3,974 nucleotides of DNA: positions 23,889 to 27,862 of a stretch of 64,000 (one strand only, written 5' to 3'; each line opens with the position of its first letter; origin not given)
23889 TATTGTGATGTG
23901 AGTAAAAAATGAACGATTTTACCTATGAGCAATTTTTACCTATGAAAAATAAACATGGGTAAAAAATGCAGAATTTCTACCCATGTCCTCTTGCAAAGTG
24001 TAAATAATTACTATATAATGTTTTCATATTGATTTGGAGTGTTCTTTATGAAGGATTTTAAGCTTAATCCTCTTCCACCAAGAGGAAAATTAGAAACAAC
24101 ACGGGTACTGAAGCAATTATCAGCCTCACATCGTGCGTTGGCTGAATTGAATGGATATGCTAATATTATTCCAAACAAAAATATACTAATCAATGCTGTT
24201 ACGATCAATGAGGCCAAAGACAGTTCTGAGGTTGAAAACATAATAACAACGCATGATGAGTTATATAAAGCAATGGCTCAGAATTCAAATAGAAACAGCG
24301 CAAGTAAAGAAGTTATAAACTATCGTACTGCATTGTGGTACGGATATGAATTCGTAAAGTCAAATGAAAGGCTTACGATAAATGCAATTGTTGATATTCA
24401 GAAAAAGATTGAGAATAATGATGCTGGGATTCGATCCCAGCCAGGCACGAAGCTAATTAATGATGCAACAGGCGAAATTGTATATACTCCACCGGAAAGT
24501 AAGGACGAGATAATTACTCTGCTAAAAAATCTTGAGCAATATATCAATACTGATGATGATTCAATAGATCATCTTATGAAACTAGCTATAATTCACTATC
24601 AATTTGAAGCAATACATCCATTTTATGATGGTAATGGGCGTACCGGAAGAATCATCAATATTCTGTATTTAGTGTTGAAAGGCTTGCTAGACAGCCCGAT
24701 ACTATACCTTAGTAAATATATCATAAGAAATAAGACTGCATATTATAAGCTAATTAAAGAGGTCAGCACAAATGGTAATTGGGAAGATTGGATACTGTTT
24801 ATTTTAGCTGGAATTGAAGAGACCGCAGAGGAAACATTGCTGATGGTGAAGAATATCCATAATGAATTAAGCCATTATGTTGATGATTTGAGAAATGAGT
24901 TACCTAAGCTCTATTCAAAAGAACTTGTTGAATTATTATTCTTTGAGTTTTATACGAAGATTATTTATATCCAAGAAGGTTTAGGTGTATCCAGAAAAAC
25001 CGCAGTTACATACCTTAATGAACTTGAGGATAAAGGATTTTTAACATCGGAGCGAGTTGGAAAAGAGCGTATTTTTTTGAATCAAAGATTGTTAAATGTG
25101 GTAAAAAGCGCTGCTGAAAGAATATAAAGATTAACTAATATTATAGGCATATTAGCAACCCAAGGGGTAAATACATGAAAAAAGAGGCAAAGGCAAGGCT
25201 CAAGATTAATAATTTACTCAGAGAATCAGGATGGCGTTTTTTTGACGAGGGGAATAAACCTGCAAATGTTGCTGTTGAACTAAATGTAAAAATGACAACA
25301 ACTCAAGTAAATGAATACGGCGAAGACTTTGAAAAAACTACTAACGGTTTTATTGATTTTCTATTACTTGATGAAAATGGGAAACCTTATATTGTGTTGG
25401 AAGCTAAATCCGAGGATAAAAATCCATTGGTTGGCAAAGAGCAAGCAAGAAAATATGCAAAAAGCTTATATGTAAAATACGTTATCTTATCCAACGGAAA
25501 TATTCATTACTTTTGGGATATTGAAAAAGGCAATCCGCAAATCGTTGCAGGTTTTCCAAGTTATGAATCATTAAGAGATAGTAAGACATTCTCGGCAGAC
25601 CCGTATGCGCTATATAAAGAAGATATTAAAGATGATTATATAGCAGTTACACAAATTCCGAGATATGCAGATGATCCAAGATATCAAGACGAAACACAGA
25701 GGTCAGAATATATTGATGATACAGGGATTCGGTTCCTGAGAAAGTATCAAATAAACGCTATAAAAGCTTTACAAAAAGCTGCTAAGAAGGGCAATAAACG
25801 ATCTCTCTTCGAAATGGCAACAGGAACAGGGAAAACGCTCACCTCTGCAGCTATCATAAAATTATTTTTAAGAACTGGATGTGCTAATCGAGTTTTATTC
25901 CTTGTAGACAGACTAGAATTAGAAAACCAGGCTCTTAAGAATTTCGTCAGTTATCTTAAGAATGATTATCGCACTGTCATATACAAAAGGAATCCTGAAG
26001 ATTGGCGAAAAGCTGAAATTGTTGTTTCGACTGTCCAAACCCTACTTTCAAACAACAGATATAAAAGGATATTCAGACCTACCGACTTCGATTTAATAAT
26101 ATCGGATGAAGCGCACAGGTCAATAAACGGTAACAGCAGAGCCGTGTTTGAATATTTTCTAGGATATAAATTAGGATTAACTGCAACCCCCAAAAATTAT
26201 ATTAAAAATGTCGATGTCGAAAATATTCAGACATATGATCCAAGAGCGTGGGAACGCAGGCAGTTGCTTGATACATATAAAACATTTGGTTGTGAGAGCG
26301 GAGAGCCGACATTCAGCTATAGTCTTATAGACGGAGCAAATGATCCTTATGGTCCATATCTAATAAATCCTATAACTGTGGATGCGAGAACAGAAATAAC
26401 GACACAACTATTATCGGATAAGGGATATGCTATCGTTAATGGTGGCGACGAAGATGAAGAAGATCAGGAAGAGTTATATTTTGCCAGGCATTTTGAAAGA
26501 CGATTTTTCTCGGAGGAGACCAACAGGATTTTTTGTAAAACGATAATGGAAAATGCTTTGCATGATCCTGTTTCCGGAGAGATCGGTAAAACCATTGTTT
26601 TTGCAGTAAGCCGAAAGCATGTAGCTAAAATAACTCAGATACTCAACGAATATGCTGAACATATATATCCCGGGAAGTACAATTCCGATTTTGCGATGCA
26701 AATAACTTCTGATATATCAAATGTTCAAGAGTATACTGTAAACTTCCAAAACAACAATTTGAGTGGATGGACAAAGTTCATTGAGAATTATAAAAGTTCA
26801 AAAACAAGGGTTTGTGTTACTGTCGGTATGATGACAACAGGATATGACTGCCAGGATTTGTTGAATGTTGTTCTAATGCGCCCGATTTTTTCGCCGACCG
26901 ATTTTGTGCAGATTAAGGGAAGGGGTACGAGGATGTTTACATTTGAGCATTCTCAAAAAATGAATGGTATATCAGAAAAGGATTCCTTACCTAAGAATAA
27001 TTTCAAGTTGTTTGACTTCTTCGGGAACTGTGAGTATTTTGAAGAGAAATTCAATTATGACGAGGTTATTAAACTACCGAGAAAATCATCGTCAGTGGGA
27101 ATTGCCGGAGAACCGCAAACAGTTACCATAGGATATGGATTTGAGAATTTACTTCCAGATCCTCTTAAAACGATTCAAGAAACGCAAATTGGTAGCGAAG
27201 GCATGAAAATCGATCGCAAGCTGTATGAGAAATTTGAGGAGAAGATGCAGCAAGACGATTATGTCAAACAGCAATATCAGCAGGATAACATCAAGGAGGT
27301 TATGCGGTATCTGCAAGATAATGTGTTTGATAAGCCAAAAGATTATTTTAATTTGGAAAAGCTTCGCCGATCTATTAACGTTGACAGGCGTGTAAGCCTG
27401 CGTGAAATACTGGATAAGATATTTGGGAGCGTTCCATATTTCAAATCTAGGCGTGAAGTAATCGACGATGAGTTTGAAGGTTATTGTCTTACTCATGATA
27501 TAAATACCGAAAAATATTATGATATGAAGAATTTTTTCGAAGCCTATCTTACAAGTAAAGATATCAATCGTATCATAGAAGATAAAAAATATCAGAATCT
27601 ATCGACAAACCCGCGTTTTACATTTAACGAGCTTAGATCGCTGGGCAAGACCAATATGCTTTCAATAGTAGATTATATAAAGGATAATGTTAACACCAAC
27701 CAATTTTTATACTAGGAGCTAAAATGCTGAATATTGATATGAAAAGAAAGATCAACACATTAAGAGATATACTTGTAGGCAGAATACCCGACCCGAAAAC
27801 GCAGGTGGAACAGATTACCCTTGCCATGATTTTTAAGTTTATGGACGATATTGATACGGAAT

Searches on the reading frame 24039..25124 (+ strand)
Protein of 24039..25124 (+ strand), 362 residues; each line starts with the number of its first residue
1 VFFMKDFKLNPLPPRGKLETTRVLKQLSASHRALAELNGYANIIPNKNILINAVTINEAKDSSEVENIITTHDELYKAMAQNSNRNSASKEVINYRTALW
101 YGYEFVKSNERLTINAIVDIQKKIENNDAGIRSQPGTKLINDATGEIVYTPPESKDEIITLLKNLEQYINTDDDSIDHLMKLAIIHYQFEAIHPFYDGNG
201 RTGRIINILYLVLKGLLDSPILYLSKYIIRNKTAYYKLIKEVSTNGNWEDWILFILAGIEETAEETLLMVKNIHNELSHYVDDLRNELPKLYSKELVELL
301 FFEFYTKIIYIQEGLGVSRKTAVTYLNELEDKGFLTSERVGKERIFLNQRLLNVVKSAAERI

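Call 9: search_protein_families(library=pfam, proteins=[window:24039-25124:+], max_evalue=0.001)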
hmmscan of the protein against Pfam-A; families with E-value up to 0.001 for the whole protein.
window:24039-25124:+ (362 aa): 4 families
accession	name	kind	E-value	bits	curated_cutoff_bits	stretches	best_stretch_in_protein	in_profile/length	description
PF13784.11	Fic_N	-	6.2e-27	93.9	26.7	1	24-104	1-82/82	Fic/DOC family N-terminal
PF21248.3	SoFic-like_C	-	2.5e-21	76.1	27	1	278-351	3-76/76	Protein adenylyltransferase SoFic-like, C-terminal domain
PF02661.23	Fic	-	7.5e-17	62.4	24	1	113-211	3-93/93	Fic/DOC family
PF13730.12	HTH_36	-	4.8e-05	23.5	25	0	310-335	30-55/55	Helix-turn-helix domain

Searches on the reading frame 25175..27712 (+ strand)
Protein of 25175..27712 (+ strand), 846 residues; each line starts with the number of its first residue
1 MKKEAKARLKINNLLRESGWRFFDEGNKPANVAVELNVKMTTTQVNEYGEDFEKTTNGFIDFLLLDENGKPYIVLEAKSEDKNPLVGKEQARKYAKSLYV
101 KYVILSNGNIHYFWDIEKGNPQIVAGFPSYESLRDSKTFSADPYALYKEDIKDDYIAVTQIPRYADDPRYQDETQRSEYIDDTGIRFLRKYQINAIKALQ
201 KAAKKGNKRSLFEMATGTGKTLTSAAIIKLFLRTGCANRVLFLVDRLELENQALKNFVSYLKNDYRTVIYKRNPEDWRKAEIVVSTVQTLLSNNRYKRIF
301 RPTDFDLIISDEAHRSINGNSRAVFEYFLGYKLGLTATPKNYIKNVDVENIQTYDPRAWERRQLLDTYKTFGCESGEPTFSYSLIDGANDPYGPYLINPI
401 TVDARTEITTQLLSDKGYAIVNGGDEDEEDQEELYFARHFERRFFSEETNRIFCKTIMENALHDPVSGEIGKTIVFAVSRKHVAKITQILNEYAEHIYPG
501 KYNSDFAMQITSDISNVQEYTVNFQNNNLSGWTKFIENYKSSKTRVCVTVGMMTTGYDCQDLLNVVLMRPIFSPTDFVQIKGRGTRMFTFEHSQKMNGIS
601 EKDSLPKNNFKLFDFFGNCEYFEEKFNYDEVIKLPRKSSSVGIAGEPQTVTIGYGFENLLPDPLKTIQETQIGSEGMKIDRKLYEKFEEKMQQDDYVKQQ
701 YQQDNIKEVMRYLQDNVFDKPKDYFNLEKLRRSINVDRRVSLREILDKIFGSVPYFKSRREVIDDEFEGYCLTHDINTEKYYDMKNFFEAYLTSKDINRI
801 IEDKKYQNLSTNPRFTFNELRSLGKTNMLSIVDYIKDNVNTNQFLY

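Call 9: search_protein_families(library=pfam, proteins=[window:25175-27712:+], max_evalue=0.001)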
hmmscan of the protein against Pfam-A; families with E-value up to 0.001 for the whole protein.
window:25175-27712:+ (846 aa): 7 families
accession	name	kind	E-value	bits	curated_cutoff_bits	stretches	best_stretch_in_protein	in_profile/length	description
PF04851.21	ResIII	-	4.5e-38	131.2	22.5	1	188-340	4-163/164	Type III restriction enzyme, res subunit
PF18766.7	SWI2_SNF2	-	2.8e-14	53.8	26.7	1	191-341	1-157/221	SWI2/SNF2 ATPase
PF00270.35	DEAD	-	2.8e-11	43.9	26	1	190-343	2-164/167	DEAD/DEAH box helicase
PF13588.12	HSDR_N_2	-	4.6e-08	33.6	25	1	55-123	34-103/110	Type I restriction enzyme R protein N terminus (HSDR_N)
PF04313.20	HSDR_N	-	2.8e-05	24.5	25.1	1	53-119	121-195/198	Type I restriction enzyme R protein N terminus (HSDR_N)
PF00271.37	Helicase_C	-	3.5e-05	24.4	23.5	1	534-587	56-109/110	Helicase conserved C-terminal domain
PF00176.29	SNF2-rel_dom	-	0.00013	21.6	24.9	1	191-339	1-163/290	SNF2-related domain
